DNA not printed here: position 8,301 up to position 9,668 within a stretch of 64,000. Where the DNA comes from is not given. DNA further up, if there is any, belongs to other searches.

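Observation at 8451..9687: Type IV pilin N-terminus fused to a FISUMP domain, followed by a decayed extra copy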

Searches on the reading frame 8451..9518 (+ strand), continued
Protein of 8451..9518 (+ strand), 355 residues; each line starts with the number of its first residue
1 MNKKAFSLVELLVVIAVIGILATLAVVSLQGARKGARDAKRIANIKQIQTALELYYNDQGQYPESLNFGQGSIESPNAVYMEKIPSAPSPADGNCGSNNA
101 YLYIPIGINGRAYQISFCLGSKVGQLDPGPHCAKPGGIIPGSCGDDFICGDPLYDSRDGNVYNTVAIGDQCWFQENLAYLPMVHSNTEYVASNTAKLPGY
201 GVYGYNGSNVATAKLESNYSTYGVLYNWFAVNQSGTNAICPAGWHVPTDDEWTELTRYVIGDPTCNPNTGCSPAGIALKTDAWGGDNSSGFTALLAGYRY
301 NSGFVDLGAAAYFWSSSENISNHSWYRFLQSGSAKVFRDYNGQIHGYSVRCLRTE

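Call 45: find_related_loci(query=A2, collection=genome_contigs, flank=6000)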
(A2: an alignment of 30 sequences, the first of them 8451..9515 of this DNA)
Query A2 (355 aa) in genome_contigs; peptide patterns used: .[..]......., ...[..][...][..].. (x = any residue, [..] = any of these).
600 stretches matched a pattern (row limit reached: there are more); 326 encode a relative of the query (tblastn E <= 1e-3); the best 80 are kept; 80 distinct loci.
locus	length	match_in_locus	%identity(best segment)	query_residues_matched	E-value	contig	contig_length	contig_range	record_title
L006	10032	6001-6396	46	3-138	5e-31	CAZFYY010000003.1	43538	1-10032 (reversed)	MAG TPA_asm: uncultured Gammaproteobacteria bacterium isolate SRP296810_co1_333 genome assembly, contig: NODE_701_length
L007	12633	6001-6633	38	158-353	3e-29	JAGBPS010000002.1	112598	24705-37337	MAG: Bacteroidales bacterium isolate RGIG9334 Yak_Abomasum-3__c44972, whole genome shotgun sequence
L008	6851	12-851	41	2-138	5e-24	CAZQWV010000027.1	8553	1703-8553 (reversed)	MAG TPA_asm: uncultured Candidatus Saccharibacteria bacterium isolate SRP300315_co1_34 genome assembly, contig: NODE_344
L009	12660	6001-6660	37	157-355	2e-27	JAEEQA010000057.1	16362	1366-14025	MAG: Bacteroidales bacterium isolate Tb.RUG.324 NODE_14713_length_16362_cov_1.406899, whole genome shotgun sequence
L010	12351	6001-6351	42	2-112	2e-19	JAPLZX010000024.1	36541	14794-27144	MAG: Candidatus Zambryskiibacteriota bacterium isolate LacPavin_0419_WC90_MAG_35_8 LacPavin_0419_WC90_scaffold_31554, wh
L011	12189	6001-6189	56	4-66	1e-18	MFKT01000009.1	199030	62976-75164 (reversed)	MAG: Candidatus Kaiserbacteria bacterium RIFCSPHIGHO2_01_FULL_53_29 rifcsphigho2_01_scaffold_163, whole genome shotgun s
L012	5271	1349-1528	62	4-63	1e-17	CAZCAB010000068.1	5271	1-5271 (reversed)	MAG TPA_asm: uncultured Gammaproteobacteria bacterium isolate SRP167671_co2_16 genome assembly, contig: NODE_17853_lengt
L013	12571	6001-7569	31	158-353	2e-17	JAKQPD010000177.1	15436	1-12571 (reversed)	MAG: Bacteroidota bacterium isolate USMO_maxbin.066 k141_205064, whole genome shotgun sequence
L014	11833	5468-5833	39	3-119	3e-17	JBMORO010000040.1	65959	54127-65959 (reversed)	MAG: Patescibacteria group bacterium isolate Betzabe_MAG182 MAG182_40, whole genome shotgun sequence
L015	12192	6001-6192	56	2-65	2e-16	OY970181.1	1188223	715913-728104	MAG: uncultured bacterium isolate MFD00905.bin.1.35 genome assembly, chromosome: 1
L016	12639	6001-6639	30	148-355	2e-16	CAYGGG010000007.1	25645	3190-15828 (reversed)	MAG TPA_asm: uncultured Muribaculaceae bacterium isolate ERP113451_co2_311 genome assembly, contig: NODE_1141_length_256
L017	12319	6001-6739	60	1-63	3e-16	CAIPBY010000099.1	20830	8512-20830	MAG: Candidatus Buchananbacteria bacterium isolate MJ120702A_bin-902 genome assembly, contig: bin-902:099/101, whole gen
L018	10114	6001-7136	52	1-133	1e-15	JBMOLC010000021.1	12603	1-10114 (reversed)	MAG: Patescibacteria group bacterium isolate Betzabe_MAG014 MAG014_21, whole genome shotgun sequence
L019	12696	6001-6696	59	2-64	9e-15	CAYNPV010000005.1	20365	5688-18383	MAG TPA_asm: uncultured Gammaproteobacteria bacterium isolate binchicken_co15_175 genome assembly, contig: NODE_1389_len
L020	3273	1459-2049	29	138-353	8e-14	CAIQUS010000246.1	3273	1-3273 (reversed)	MAG: uncultured Bacteroidales bacterium isolate Loclat_bin-08999 genome assembly, contig: bin-08999:246/253, whole genom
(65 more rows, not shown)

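Call 53: find_encoding_contigs(protein=P0045, flank=6000, max_places=1)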
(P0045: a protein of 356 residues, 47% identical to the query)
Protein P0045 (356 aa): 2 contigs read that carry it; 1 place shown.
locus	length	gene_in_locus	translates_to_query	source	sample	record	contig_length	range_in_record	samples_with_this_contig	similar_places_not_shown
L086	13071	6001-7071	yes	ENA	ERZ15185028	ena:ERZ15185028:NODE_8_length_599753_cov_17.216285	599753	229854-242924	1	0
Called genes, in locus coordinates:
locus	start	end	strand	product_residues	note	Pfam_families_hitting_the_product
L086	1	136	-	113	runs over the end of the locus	PF00825:Ribonuclease_P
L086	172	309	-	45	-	PF00468:Ribosomal_L34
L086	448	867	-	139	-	-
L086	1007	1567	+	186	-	PF13189:Cytidylate_kin2, PF13207:AAA_17, PF13238:AAA_18, PF02224:Cytidylate_kin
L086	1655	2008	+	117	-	PF01245:Ribosomal_L19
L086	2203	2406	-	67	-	-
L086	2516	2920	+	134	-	-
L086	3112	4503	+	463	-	PF11638:DnaA_N, PF00308:Bac_DnaA, PF01695:IstB_IS21, PF08299:Bac_DnaA_C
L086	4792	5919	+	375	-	PF00712:DNA_pol3_beta, PF02767:DNA_pol3_beta_2, PF02768:DNA_pol3_beta_3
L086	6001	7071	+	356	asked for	PF07963:N_methyl, PF09603:Fib_succ_major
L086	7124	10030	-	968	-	PF00912:Transgly, PF00905:Transpeptidase, PF17957:Big_7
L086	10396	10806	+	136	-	PF01258:zf-dskA_traR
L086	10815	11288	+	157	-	PF01252:Peptidase_A8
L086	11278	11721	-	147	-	PF02367:TsaE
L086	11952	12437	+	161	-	-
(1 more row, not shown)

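Call 54: find_encoding_contigs(protein=P0019, flank=6000, max_places=1)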
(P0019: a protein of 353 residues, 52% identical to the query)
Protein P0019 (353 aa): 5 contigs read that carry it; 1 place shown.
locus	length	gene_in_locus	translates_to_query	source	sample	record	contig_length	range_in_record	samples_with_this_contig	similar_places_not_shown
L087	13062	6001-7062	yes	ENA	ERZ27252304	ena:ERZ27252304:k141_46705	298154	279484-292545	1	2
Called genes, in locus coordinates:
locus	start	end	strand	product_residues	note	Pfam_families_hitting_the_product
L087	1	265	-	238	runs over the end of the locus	PF20582:UPF0758_N, PF28368: (faint), PF04002:RadC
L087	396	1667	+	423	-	PF00675:Peptidase_M16, PF05193:Peptidase_M16_C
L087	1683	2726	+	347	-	PF07963:N_methyl, PF09603:Fib_succ_major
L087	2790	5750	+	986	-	PF00580:UvrD-helicase, PF01443:Viral_helicase1 (faint), PF13245:AAA_19, PF13604:AAA_30 (faint), PF21445:ADDB_N (weak), PF01930:Cas_Cas4 (faint), PF13361:UvrD_C, PF12705:PDDEXK_1, +1 more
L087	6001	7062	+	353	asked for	PF07963:N_methyl, PF09603:Fib_succ_major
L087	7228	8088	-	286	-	-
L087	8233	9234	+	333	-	PF05673:DUF815 (faint), PF05496:RuvB_N, PF00004:AAA, PF07728:AAA_5, PF17864:AAA_lid_4, PF05491:WHD_RuvB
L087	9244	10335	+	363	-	PF02547:Queuosine_synth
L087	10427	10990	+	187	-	PF10502:Peptidase_S26, PF00717:Peptidase_S24 (weak)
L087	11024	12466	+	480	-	PF13393:tRNA-synt_His, PF00587:tRNA-synt_2b (weak), PF03129:HGTP_anticodon (weak)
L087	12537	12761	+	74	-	-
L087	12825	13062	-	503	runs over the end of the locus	PF13328:HD_4, PF01966:HD, PF04607:RelA_SpoT, PF02824:TGS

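Call 55: find_encoding_contigs(protein=P0021, flank=6000, max_places=1)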
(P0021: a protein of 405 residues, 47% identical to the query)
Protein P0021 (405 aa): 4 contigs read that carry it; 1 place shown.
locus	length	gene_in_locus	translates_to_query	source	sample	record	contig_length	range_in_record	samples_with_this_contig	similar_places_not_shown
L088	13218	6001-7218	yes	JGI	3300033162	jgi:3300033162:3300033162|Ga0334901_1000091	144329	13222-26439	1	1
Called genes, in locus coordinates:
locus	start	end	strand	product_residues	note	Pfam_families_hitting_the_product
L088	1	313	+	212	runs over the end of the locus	-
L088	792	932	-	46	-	-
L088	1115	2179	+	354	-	PF00078:RVT_1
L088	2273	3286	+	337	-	PF06723:MreB_Mbl, PF00022:Actin (weak), PF00012:HSP70, PF06277:EutA (weak), PF14450:FtsA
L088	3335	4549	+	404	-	PF13439:Glyco_transf_4, PF20706:GT4-conflict (weak), PF00534:Glycos_transf_1, PF13692:Glyco_trans_1_4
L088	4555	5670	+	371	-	PF11258:DUF3048, PF17479:DUF3048_C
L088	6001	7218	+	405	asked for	PF07963:N_methyl, PF09603:Fib_succ_major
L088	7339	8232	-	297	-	PF17827:PrmC_N, PF05175:MTS (faint), PF06325:PrmA, PF13679:Methyltransf_32 (weak), PF13847:Methyltransf_31, PF13649:Methyltransf_25 (faint)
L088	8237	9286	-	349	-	PF03462:PCRF, PF00472:RF-1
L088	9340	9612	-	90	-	PF01197:Ribosomal_L31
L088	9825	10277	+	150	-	PF00908:dTDP_sugar_isom, PF05523:FdtA (weak), PF14667:Polysacc_synt_C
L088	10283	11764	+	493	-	-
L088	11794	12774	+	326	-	PF01073:3Beta_HSD, PF01370:Epimerase, PF02719:Polysacc_synt_2, PF04321:RmlD_sub_bind, PF05368:NmrA (weak), PF07993:NAD_binding_4, PF13460:NAD_binding_10 (weak), PF16363:GDP_Man_Dehyd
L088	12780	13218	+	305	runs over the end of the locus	PF01370:Epimerase, PF02719:Polysacc_synt_2 (faint), PF04321:RmlD_sub_bind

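Call 61: predict_structure(alignment_id=A2)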
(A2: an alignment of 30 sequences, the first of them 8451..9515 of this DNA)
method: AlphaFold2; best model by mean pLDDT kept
length: 355 residues; sequences in the alignment: 30
mean_pLDDT: 87.4   pTM: 0.62
mean pLDDT of the five models: 87.4, 85.8, 85.1, 84.9, 81.3
residues with pLDDT >= 90: 167; 70-90: 170; 50-70: 16; < 50: 2
segments of 3 or more residues with pLDDT < 50: none
pLDDT, mean of each block of 10 residues (from residue 1): 65 90 86 85 92 90 84 88 87 72 76 86 86 86 69 81 89 94 93 91 94 94 94 89 92 94 88 91 85 90 89 89 92 91 94 86
secondary structure, 60 per line:
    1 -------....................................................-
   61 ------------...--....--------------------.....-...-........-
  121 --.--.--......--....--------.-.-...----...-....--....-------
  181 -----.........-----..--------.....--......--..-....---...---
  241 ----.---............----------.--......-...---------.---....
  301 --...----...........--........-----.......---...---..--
elements in order: H8-59 E73-75 E78-81 E102-106 E112-119 E129-134 E137-140 E153-155 E160-162 E164-167 E170-173 H186-194 H210-214 H217-222 H228-231 H249-260 H274-278 E297-300 E303-305 E310-320 E323-330 E336-342 E346-348

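Call 63: fold_search(model_id=the predicted structure, library=pdb)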
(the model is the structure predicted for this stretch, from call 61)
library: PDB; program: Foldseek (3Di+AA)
matches with E <= 10: 259; with E <= 0.001: 0
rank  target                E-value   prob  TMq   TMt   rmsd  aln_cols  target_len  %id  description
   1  4eps                  1.5e-01  0.18  0.18  0.13  12.9       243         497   11  Crystal structure of a fimbrial protein (BACOVA_04982) from Bacteroides ovatus ATCC 8483 at 1.85 A resolution (released 2012-06-13)
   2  5vxx_A                1.8e-01  0.47  0.17  0.33  11.2       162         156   15  Cryo-EM reconstruction of Neisseria gonorrhoeae Type IV pilus (released 2017-07-12)
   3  7qaj_B                1.8e-01  0.20  0.14  0.34  12.3       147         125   11  ZK002 with Anti-angiogenic and Anti-inflamamtory Properties (released 2023-06-14)
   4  1ukm_B                2.1e-01  0.28  0.15  0.38  12.0       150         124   11  Crystal structure of EMS16, an Antagonist of collagen receptor integrin alpha2beta1 (GPIa/IIa) (released 2003-11-04)
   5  6t8s_BBB              2.2e-01  0.87  0.16  0.39   4.8        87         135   21  Structure of the major Type IV pilin PilA1 from Clostridium difficile (released 2020-03-25)
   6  6t8s_AAA              3.8e-01  0.77  0.16  0.39   4.9        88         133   22  Structure of the major Type IV pilin PilA1 from Clostridium difficile (released 2020-03-25)
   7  7qaj_H                4.8e-01  0.12  0.13  0.33  13.4       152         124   10  ZK002 with Anti-angiogenic and Anti-inflamamtory Properties (released 2023-06-14)
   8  1v4l_B                5.8e-01  0.11  0.15  0.33   8.5       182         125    8  Crystal structure of a platelet agglutination factor isolated from the venom of Taiwan habu (Trimeresurus mucrosquamat (released 2003-12-02)
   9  6t8s_CCC              6.5e-01  0.60  0.16  0.39   4.9        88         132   22  Structure of the major Type IV pilin PilA1 from Clostridium difficile (released 2020-03-25)
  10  3gpr_B                6.5e-01  0.06  0.11  0.27  10.6       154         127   11  Crystal structure of rhodocetin (released 2009-12-15)
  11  8oks_B                6.9e-01  0.44  0.10  0.30   2.5        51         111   12  Crystal structure of Bdellovibrio bacteriovorus Bd2740 C-terminal domain (released 2023-10-25)
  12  8oks_A                6.9e-01  0.41  0.11  0.32   2.6        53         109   11  Crystal structure of Bdellovibrio bacteriovorus Bd2740 C-terminal domain (released 2023-10-25)
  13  7qaj_F                7.3e-01  0.14  0.15  0.36  12.8       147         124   10  ZK002 with Anti-angiogenic and Anti-inflamamtory Properties (released 2023-06-14)
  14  1c3a_B                7.3e-01  0.08  0.14  0.30  10.2       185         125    9  CRYSTAL STRUCTURE OF FLAVOCETIN-A FROM THE HABU SNAKE VENOM, A NOVEL CYCLIC TETRAMER OF C-TYPE LECTIN-LIKE HETERODIMER (released 2000-03-06)
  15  4tsm_B                9.3e-01  0.54  0.17  0.12   4.9        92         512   20  MBP-fusion protein of PilA1 from C. difficile R20291 residues 26-166 (released 2015-01-14)
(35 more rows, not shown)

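Call 65: search_solved_structures(query=A2, max_evalue=1)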
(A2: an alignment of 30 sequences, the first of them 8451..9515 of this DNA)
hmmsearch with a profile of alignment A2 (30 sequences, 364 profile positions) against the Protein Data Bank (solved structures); distinct sequences matched with E-value up to 1: 31.
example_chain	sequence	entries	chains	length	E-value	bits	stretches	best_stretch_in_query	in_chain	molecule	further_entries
9egp_A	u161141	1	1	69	4.8e-17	65.5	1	4-66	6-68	Geopilin domain 1 protein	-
7tgg_A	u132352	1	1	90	1.5e-16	63.9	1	4-67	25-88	Geopilin domain 1 protein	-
2m7g_A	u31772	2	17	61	1.4e-14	57.4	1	9-67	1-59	Geopilin domain 1 protein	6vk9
5wda_A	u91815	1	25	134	4.8e-13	52.4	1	9-76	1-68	General secretion pathway protein G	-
6xxd_A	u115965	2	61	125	4.7e-10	42.5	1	9-69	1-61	PilA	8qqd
8tj2_C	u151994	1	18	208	1.2e-09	41.2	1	9-69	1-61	Type IV major pilin protein PilA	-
1oqw_A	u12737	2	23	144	6.4e-08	35.5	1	9-56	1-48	Fimbrial protein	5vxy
8tum_e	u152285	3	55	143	7.7e-08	35.2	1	9-57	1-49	Type IV major pilin protein PilA | Pilin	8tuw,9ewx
2hi2_A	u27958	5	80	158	8.3e-08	35.1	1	9-70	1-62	Fimbrial protein | PilA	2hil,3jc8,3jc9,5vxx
1ay2_A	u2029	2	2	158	1.1e-07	34.7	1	9-69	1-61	TYPE 4 PILIN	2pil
8pfb_G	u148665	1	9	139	1.5e-07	34.3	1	9-62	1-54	Type IV pilin PilE1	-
5kua_A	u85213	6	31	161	2.1e-07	33.8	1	9-79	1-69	pilin | Neisseria meningitidis PilE variant SB-GATDH | Neisseria meningitidis PilE, SB-DATDH variant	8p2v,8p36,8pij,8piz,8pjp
8p3b_A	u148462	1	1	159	2.7e-07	33.4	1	9-69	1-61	Fimbrial protein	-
8tob_GA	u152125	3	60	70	3.2e-07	33.2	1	10-57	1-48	Fimbrial protein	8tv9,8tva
9laa_A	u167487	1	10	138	7e-07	32.1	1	3-30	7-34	Type IV pilin protein PilA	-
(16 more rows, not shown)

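Call 70: find_related_loci(query=L005:11978-13150:+, collection=metagenome_contigs, flank=4000)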
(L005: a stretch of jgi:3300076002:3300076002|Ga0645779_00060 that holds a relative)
Query L005:11978-13150:+ (391 aa) in metagenome_contigs; peptide patterns used: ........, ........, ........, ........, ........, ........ (x = any residue, [..] = any of these).
600 stretches matched a pattern (row limit reached: there are more); 111 encode a relative of the query (tblastn E <= 1e-3); the best 80 are kept; 80 distinct loci.
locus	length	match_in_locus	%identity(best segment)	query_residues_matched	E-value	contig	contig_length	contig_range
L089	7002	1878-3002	73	3-377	8e-165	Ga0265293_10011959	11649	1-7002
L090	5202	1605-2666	68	3-355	3e-156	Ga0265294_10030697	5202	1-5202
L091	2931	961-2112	55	4-388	8e-148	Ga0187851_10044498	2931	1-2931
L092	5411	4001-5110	57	5-373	2e-139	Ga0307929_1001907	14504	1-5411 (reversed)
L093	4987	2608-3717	57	5-373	9e-141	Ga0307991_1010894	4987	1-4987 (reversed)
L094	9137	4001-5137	54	1-377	4e-139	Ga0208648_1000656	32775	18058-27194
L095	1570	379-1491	53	3-373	8e-147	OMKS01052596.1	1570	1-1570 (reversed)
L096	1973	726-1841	54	3-373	6e-145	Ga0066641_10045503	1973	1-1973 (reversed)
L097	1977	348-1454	54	5-372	2e-140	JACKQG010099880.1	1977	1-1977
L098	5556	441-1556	52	3-373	4e-131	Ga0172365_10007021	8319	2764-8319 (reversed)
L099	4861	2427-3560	52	4-379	5e-132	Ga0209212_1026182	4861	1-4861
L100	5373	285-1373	52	1-362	6e-130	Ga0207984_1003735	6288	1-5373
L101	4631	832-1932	53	6-373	6e-131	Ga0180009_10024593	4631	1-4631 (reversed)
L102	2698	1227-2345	53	3-374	2e-135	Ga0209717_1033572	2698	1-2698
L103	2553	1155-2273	53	3-374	1e-135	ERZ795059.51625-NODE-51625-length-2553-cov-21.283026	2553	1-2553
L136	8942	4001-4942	33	8-364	1e-54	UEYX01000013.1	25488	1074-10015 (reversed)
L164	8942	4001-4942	33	8-364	1e-54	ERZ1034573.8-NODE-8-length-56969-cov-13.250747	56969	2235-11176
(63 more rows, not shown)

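Call 87: find_homologous_proteins(query=L005:11978-13150:+, max_evalue=1e-20)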
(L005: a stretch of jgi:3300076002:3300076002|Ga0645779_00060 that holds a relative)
Query L005:11978-13150:+ (391 aa): 7891 proteins with E <= 1e-20 among 8000 candidates; the best 120 are listed.
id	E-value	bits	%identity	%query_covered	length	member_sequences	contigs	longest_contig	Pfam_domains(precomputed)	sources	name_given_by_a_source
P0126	4.0e-235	798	92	100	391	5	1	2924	PF00078.33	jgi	jgi:retron-type reverse transcriptase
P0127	4.4e-232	788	91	100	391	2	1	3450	PF00078.33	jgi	jgi:retron-type reverse transcriptase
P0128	4.6e-189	647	74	99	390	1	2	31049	PF00078.33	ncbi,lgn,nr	ncbi:MAG: reverse transcriptase domain-containing protein [Patescibacteria group bacterium]|nr:rever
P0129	3.9e-176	604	72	99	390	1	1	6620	PF00078.33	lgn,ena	-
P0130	1.1e-174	599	71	99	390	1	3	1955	PF00078.33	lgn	-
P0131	1.5e-173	596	73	96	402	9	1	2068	PF00078.33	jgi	-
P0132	5.0e-171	587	72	96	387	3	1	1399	PF00078.33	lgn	-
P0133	4.8e-168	578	69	99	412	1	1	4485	PF00078.33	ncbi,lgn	-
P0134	7.7e-167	574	68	99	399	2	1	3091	PF00078.33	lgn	-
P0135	5.8e-166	571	78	85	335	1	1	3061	PF00078.33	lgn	-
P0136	7.5e-159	547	62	99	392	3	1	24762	PF00078.33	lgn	-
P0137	2.3e-157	542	64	99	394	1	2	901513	PF00078.33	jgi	jgi:RNA-directed DNA polymerase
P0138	2.7e-157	542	63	96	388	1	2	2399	PF00078.33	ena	-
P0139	4.4e-156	538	68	94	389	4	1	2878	PF00078.33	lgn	-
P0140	6.1e-156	538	68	93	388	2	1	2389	PF00078.33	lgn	-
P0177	1.2e-141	491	58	96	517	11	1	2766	PF09603.16,PF00078.33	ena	-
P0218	1.1e-137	478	57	96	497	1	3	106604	PF09603.16,PF00078.33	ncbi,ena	-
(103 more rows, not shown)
